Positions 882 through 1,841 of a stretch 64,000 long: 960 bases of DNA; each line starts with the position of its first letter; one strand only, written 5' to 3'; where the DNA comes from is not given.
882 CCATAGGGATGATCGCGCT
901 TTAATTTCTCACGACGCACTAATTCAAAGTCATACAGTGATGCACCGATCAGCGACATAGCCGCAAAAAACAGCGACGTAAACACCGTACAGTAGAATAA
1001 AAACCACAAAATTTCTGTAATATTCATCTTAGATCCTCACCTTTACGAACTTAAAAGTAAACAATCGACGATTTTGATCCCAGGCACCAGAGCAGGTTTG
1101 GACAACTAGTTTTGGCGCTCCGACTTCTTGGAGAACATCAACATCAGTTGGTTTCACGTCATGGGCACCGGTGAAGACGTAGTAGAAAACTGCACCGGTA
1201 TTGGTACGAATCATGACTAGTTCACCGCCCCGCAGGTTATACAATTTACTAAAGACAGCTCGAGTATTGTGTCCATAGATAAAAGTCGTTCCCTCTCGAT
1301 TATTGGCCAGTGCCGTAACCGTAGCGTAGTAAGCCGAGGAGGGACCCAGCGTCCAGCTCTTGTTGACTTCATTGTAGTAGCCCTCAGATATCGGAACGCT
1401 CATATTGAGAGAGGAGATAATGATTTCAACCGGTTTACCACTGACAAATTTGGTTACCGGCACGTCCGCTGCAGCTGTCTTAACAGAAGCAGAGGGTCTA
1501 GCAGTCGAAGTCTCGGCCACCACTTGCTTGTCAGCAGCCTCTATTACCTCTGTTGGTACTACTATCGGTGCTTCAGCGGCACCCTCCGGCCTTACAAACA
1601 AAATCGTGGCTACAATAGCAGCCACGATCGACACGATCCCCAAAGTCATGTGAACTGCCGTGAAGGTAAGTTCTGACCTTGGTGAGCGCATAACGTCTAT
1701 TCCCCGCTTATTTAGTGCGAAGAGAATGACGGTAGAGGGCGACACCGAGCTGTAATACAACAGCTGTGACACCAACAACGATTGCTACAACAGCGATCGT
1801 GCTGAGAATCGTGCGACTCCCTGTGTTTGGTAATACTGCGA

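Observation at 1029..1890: A 60-residue protein that is almost nothing but an LPXTG sorting signal, coupled to a sortase and a processive GT2 synthase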

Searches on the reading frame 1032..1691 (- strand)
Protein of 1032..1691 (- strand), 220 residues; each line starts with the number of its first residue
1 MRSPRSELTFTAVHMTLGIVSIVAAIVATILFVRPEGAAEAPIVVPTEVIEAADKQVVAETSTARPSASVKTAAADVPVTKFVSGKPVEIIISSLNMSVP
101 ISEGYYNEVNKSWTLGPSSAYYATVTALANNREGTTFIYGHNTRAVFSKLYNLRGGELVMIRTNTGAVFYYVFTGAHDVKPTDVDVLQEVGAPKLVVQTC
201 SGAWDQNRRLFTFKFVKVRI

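Call 4: search_protein_families(library=pfam, proteins=[window:1032-1691:-], max_evalue=0.01)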
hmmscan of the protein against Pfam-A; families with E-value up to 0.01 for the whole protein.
seq(220 aa): 1 family
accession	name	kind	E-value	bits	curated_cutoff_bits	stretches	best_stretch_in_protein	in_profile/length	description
PF04203.18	Sortase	-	1e-15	58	26.6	1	91-210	2-118/125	Sortase domain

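Call 6: search_protein_families(library=ncbifam, proteins=[window:1032-1691:-], max_evalue=1)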
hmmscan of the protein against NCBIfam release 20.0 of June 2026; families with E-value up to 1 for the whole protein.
seq(220 aa): 9 families
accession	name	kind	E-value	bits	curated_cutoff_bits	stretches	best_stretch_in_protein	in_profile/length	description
NF033747.1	class_E_sortase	subfamily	2.4e-08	34.1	160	1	63-210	47-199/211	class E sortase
TIGR01076.1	sortase_fam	subfamily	4.1e-06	26.6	39.35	1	92-210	5-121/136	sortase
NF058671.1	sortase_SrtD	exception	7.1e-06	25.8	140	1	69-200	45-168/187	class D sortase, LPxTATN-specific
NF033746.1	class_D_sortase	subfamily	9.1e-06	25.5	165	1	89-200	12-114/135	class D sortase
NF033748.1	class_F_sortase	subfamily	1e-05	25.2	166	1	131-209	57-142/155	class F sortase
NF004838.1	PRK06188.1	equivalog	0.0074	14.7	875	1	32-111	313-386/524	fatty-acid--CoA ligase FadD8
TIGR03784.1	marine_sortase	equivalog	0.011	15.4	158.25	1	130-200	87-156/174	class GN sortase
NF033745.1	class_C_sortase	subfamily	0.018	14.8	160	1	136-210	137-214/220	class C sortase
TIGR04360.1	other_trbK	hypoth_equivalog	0.026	14.9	33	0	188-211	48-71/73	putative entry exclusion protein TrbK-alt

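Call 11: find_homologous_proteins(query=window:1032-1691:-, max_evalue=0.001)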
Query seq(220 aa) (220 aa): 12 proteins with E <= 0.001 among 309 candidates.
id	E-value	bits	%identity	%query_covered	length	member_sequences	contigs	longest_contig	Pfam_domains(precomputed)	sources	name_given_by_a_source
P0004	3.7e-137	473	100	100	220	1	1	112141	PF04203.19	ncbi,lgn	-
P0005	4.2e-91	322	70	100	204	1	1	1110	PF04203.19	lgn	-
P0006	1.8e-90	320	68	100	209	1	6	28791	PF04203.19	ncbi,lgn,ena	-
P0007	5.3e-37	146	49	62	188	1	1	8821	PF04203.19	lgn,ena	-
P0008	2.5e-36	144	48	62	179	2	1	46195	PF04203.19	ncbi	-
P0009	1.8e-35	141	41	75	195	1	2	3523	PF04203.19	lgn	-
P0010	4.3e-35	140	47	62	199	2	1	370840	PF04203.19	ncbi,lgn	-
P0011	2.9e-31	127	37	91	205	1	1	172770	PF04203.19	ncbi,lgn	-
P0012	4.7e-28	117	42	70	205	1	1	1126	PF04203.19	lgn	-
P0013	3.0e-27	114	42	63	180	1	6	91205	PF04203.19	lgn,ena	-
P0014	3.1e-26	111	42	63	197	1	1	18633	PF04203.19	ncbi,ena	-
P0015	4.7e-26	110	43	61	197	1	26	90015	PF04203.19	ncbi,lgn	-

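Call 14: find_related_loci(query=A1, collection=genome_contigs, flank=6000)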
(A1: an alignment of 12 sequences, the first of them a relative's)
Query A1 (220 aa) in genome_contigs; peptide patterns used: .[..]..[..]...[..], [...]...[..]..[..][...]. (x = any residue, [..] = any of these).
150 stretches matched a pattern; 125 encode a relative of the query (tblastn E <= 1e-3); the best 80 are kept; 80 distinct loci.
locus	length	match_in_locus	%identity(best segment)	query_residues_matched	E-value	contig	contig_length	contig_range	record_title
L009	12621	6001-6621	68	1-219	4e-95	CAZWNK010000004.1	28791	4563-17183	MAG TPA_asm: uncultured Candidatus Saccharibacteria bacterium isolate SRP135725_co1_138 genome assembly, contig: NODE_18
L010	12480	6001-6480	44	54-219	4e-42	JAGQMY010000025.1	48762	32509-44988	MAG: Candidatus Saccharibacteria bacterium isolate HKST-UBA54 2015-01-06_1_(paired)_contig_54143, whole genome shotgun s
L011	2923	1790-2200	48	83-219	3e-42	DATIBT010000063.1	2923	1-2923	MAG TPA_asm: Candidatus Saccharimonadales bacterium isolate SMAG_U16297 k141_1903203, whole genome shotgun sequence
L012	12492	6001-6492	45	54-218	4e-42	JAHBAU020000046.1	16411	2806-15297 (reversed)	MAG: Candidatus Saccharibacteria bacterium isolate AQU-11 c_000000184649, whole genome shotgun sequence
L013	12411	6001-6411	48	83-219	7e-42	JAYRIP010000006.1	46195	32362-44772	MAG: Candidatus Saccharimonadales bacterium isolate SZ_szas25bin.56 k141_828424, whole genome shotgun sequence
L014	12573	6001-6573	42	11-215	1e-41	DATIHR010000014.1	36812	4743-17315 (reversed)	MAG TPA_asm: Candidatus Saccharimonadales bacterium isolate SMAG_U15643 k141_735044, whole genome shotgun sequence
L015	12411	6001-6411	47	83-219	5e-41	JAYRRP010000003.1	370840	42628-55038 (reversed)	MAG: Candidatus Saccharimonadales bacterium isolate XM1_ASGE3bin.32 k141_308254, whole genome shotgun sequence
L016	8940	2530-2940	45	83-219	6e-41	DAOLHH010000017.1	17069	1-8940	MAG TPA_asm: Candidatus Saccharibacteria bacterium isolate AMR_MDS_0253 NODE_154_length_17069_cov_7.516046, whole genome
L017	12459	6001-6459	46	67-219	4e-41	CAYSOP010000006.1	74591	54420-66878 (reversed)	MAG TPA_asm: uncultured Candidatus Saccharibacteria bacterium isolate SRP200132_co1_551 genome assembly, contig: NODE_44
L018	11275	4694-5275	38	14-219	8e-41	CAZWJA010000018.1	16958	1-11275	MAG TPA_asm: uncultured Candidatus Saccharibacteria bacterium isolate SRP192515_co2_169 genome assembly, contig: NODE_27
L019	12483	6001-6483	42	65-219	2e-40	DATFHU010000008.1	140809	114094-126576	MAG TPA_asm: Candidatus Saccharimonadales bacterium isolate SMAG_U8697 k141_2351685, whole genome shotgun sequence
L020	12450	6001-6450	44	66-218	3e-40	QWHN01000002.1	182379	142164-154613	MAG: Candidatus Saccharibacteria bacterium CPR2 test_scaffold_57, whole genome shotgun sequence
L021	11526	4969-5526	40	14-218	1e-39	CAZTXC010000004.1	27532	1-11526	MAG TPA_asm: uncultured Candidatus Saccharibacteria bacterium isolate SRP342105_co1_323 genome assembly, contig: NODE_22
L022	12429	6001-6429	45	77-219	8e-40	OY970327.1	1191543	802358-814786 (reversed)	MAG: Candidatus Saccharimonadia bacterium isolate MFD01275.bin.c.7 genome assembly, chromosome: 1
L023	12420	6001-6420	47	78-218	2e-39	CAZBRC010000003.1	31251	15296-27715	MAG TPA_asm: uncultured Candidatus Saccharibacteria bacterium isolate SRP292972_co3_132 genome assembly, contig: NODE_91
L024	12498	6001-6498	43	55-219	4e-39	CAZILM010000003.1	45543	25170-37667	MAG TPA_asm: uncultured Candidatus Saccharibacteria bacterium isolate SRP200132_co1_22 genome assembly, contig: NODE_129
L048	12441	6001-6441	41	75-218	6e-35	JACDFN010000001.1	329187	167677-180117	MAG: Candidatus Saccharibacteria bacterium isolate MGR_bin387 SD2905_NODE_2_length_329187_cov_2.685598, whole genome sho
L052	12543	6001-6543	36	26-216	2e-34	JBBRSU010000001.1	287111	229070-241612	MAG: Candidatus Saccharimonadales bacterium isolate La2_metabat2.139 La2_metabat2.139_K_3526370L287111_cov_17.5332, whol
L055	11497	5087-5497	42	83-219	1e-34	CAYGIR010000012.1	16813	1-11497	MAG TPA_asm: uncultured Candidatus Saccharibacteria bacterium isolate ERP113451_co1_98 genome assembly, contig: NODE_396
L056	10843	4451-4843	44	85-215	2e-34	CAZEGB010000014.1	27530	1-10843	MAG TPA_asm: uncultured Candidatus Saccharimonas sp. isolate SRP263991_co6_530 genome assembly, contig: NODE_1415_length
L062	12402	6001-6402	44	85-218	9e-34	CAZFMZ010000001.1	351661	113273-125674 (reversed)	MAG TPA_asm: uncultured Candidatus Saccharibacteria bacterium isolate SRP118108_co1_39 genome assembly, contig: NODE_3_l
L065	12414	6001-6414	40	78-215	1e-33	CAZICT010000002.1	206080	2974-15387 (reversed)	MAG TPA_asm: uncultured Candidatus Saccharibacteria bacterium isolate SRP144015_co1_49 genome assembly, contig: NODE_25_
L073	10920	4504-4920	42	80-218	1e-32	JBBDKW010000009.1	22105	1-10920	MAG: Candidatus Saccharimonadales bacterium isolate LejiaA_2_49_12 Lejia_A_3551_length_22105_cov_7, whole genome shotgun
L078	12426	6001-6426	42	81-218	3e-32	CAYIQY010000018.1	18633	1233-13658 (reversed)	MAG TPA_asm: uncultured Candidatus Saccharibacteria bacterium isolate ERP119705_co25_180 genome assembly, contig: NODE_1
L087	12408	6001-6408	38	84-218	3e-31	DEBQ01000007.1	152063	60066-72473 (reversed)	MAG TPA_asm: Candidatus Saccharibacteria bacterium UBA2952 UBA2952_contig_101, whole genome shotgun sequence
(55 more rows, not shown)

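Call 36: search_protein_families(library=pfam, proteins=[L022:5249-5830:+, L024:5321-5875:+, L065:5216-5821:+, L078:5288-5827:+, L087:4519-5802:+, L062:4657-5802:+, L022:6432-7634:+], max_evalue=0.01)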
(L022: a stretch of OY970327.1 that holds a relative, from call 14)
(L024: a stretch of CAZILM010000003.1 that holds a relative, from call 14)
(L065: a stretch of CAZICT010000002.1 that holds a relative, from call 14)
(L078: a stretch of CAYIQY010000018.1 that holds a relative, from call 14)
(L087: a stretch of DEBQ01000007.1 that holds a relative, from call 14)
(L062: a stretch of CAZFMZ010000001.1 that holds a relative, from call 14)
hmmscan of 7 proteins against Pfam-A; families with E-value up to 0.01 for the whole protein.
L022:5249-5830:+ (193 aa): 1 family
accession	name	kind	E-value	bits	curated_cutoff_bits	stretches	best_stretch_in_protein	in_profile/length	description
PF00746.26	Gram_pos_anchor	-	0.0026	18.1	20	1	148-177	5-34/43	LPXTG cell wall anchor motif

L024:5321-5875:+ (184 aa): 0 families

L065:5216-5821:+ (201 aa): 0 families

L078:5288-5827:+ (179 aa): 0 families

L087:4519-5802:+ (427 aa): 1 family
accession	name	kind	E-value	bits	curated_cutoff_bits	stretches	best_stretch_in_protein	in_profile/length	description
PF00746.26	Gram_pos_anchor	-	0.0071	16.7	20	1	388-422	7-40/43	LPXTG cell wall anchor motif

L062:4657-5802:+ (381 aa): 1 family
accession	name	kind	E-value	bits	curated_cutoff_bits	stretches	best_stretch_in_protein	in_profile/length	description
PF05506.17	PLipase_C_C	-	0.0014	19.9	24.4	0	168-205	7-50/80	Bacterial phospholipase C, C-terminal domain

L022:6432-7634:+ (400 aa): 3 families
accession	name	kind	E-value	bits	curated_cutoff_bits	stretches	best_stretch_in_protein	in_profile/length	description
PF00535.33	Glycos_transf_2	-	6.1e-14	52.7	23.3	1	57-177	1-118/168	Glycosyl transferase family 2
PF13641.12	Glyco_tranf_2_3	-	2.8e-10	41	27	1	56-178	3-127/230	Glycosyltransferase like family 2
PF10111.15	Glyco_tranf_2_2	-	0.0018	18.2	27.3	1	59-160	5-104/276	Glycosyltransferase like family 2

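Call 42: search_solved_structures(query=A1, max_evalue=0.01, show_alignments=1)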
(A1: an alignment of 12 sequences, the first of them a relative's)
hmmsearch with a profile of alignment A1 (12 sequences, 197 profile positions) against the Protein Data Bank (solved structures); distinct sequences matched with E-value up to 0.01: 34.
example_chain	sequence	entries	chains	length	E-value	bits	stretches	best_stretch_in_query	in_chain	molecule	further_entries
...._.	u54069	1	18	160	8.1e-09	38.5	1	66-180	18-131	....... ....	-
7s56_A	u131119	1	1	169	9.1e-09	38.4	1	66-180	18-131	Class A sortase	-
7s54_A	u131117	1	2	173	1.7e-08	37.5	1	66-182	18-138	Class A sortase, sortase A chimera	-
4tqx_A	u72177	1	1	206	2.9e-08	36.7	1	40-187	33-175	Sortase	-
4d70_A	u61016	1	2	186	4.6e-08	36.1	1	91-178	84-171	SORTASE FAMILY PROTEIN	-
2mlm_A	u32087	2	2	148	3.1e-07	33.4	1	109-187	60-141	Sortase family protein | Sortase A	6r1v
8t28_A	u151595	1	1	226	4e-07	33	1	50-179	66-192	Class C sortase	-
1t2p_A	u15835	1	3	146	5.7e-07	32.5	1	109-187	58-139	sortase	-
1ija_A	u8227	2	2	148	5.9e-07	32.5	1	109-187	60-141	Sortase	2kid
2kw8_A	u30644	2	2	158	8.1e-07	32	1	99-182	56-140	LPXTG-site transpeptidase family protein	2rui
5cuw_A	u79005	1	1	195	3.4e-06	30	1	66-186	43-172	SrtE1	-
2ln7_A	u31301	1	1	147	4.2e-06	29.7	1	105-177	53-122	LPXTG-site transpeptidase family protein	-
2xwg_A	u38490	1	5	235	1.6e-05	27.8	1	62-178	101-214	SORTASE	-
1t2w_A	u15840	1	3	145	1.9e-05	27.5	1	109-182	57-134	Class A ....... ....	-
1t2o_A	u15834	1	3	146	1.9e-05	27.5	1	109-182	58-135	sortase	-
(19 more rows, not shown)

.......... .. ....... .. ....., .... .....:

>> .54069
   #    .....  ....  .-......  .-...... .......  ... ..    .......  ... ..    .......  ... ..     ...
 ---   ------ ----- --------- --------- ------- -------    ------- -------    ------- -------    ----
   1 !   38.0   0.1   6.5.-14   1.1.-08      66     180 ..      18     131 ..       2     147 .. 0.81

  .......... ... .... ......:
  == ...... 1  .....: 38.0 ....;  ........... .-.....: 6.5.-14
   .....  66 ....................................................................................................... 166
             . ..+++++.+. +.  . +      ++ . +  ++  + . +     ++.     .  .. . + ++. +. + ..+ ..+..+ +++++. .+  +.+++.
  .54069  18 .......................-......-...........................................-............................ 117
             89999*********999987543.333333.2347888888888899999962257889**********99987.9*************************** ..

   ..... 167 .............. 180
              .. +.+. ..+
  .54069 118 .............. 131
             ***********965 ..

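Call 51: predict_structure(alignment_id=A1)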
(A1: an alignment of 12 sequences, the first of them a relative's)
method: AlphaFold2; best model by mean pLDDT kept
length: 220 residues; sequences in the alignment: 12
mean_pLDDT: 76.4   pTM: 0.64
mean pLDDT of the five models: 76.4, 76.1, 75.7, 74.1, 68.6
residues with pLDDT >= 90: 85; 70-90: 64; 50-70: 31; < 50: 40
segments of 3 or more residues with pLDDT < 50: 34-46, 53-67, 71-77
pLDDT, mean of each block of 10 residues (from residue 1): 54 71 77 48 47 45 46 49 94 96 87 83 86 92 88 95 97 93 78 92 69 94
secondary structure, 60 per line:
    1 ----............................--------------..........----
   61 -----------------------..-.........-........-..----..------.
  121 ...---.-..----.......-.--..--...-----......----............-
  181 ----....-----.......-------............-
elements in order: H5-32 H47-56 E87-92 E97-104 E120-123 E135-141 E158-163 E168-179 H185-188 E194-200 E208-219

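Call 54: search_protein_families(library=ncbifam, proteins=[L022:6432-7634:+], max_evalue=0.00001)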
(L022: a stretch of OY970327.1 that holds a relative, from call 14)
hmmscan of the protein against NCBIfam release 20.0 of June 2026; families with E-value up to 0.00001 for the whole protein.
L022:6432-7634:+ (400 aa): 10 families
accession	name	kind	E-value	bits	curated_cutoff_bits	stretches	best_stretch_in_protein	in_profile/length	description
NF045692.1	OglycostaseCruG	equivalog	9.3e-11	41.3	600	1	55-246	42-238/386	2'-O-glycosyltransferase CruG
TIGR03111.1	glyc2_xrt_Gpos1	hypoth_equivalog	4.6e-10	38.9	363.95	1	9-163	10-157/439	TIGR03111 family XrtG-associated glycosyltransferase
NF007482.0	PRK10073.1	equivalog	4.9e-10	38.9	423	1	53-176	5-124/334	glycosyltransferase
TIGR03937.1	PgaC_IcaA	equivalog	6.2e-10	38.6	422.3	1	38-164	31-152/407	poly-beta-1,6-N-acetyl-D-glucosamine synthase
NF053739.1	GlytfEpsEBac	equivalog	5.5e-08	32.1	450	1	57-127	4-73/265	glycosyltransferase EpsE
NF047683.1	TeichurnBiosyTuaG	equivalog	8e-08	32.2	400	1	51-159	3-108/252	teichuronic acid biosynthesis protein TuaG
TIGR03469.1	HpnB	hypoth_equivalog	8.5e-08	31.6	379.25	1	17-176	10-174/386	hopene-associated glycosyltransferase HpnB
NF050050.1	ProtGlycPglI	equivalog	3.4e-07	29.9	500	1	54-168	2-114/306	GalNAc(5)-diNAcBac-PP-undecaprenol beta-1,3-glucosyltransferase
NF038299.1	EPS_HpsN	equivalog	1.9e-06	27.1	425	1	55-164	2-108/317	hormogonium polysaccharide biosynthesis glycosyltransferase HpsN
TIGR04283.1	glyco_like_mftF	equivalog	2.5e-06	27.2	182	1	56-181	1-116/221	TIGR04283 family arsenosugar biosynthesis glycosyltransferase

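Call 56: fold_search(model_id=the predicted structure, library=pdb)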
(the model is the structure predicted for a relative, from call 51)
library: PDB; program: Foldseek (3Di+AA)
matches with E <= 10: 402; with E <= 0.001: 106
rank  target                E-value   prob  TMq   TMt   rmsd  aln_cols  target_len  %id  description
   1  5cuw                  1.0e-08  1.00  0.50  0.66   4.3       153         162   20  Crystal structure of Sortase E1 from Streptomyces coelicolor with tripeptide in the active site (released 2016-08-17)
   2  7cg9                  1.5e-08  1.00  0.46  0.51  17.2       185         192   14  Crystal structure of pilin-specific sortase SrtC1 from Lactobacillus rhamnosus GG (released 2022-03-02)
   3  6ixz_A                2.8e-08  1.00  0.45  0.52  17.4       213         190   16  X-ray structure of sortase C from Clostridium perfringens SM101 (released 2019-08-14)
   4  5utt_A                3.0e-08  1.00  0.48  0.58   4.9       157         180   18  SrtA sortase from Actinomyces oris (released 2017-03-01)
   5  2xwg_B                3.6e-08  1.00  0.48  0.56   4.2       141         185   22  Crystal structure of sortase C-1 from Actinomyces oris (formerly Actinomyces naeslundii) (released 2011-02-23)
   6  6ixz_B                3.6e-08  1.00  0.44  0.54  11.3       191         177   16  X-ray structure of sortase C from Clostridium perfringens SM101 (released 2019-08-14)
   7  2xwg_D                4.3e-08  1.00  0.47  0.56   4.3       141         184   21  Crystal structure of sortase C-1 from Actinomyces oris (formerly Actinomyces naeslundii) (released 2011-02-23)
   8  5go6                  4.8e-08  1.00  0.45  0.63   5.2       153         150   25  Structure of sortase E T196V mutant from Streptomyces avermitilis (released 2017-07-26)
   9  7f87_A                5.1e-08  1.00  0.47  0.68   4.4       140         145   26  Crystal structure of housekeeping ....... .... bound with self derived tripeptide from Lactobacillus rhamnosus GG (released 2022-07-06)
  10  3tbe_E                5.1e-08  1.00  0.47  0.53  14.9       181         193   18  The crystal structure of the complex of Streptococcus agalactiae sortase C1 and MTSET (released 2011-10-26)
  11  3tbe_F                6.5e-08  1.00  0.47  0.54  13.2       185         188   16  The crystal structure of the complex of Streptococcus agalactiae sortase C1 and MTSET (released 2011-10-26)
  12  4g1h                  6.9e-08  1.00  0.47  0.57  14.5       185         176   15  Group B Streptococcus Pilus Island 1 Sortase C2 (released 2012-12-05)
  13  7d6t_B                6.9e-08  1.00  0.43  0.51  17.7       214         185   15  X-ray structure of Clostridium perfringens sortase C with the C-terminal cell wall sorting motif. (released 2021-06-02)
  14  2xwg_C                7.3e-08  1.00  0.48  0.58   4.2       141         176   22  Crystal structure of sortase C-1 from Actinomyces oris (formerly Actinomyces naeslundii) (released 2011-02-23)
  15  4tqx                  7.3e-08  1.00  0.47  0.51   4.7       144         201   17  Molecular Basis of Streptococcus mutans Sortase A Inhibition by Chalcone. (released 2015-05-20)
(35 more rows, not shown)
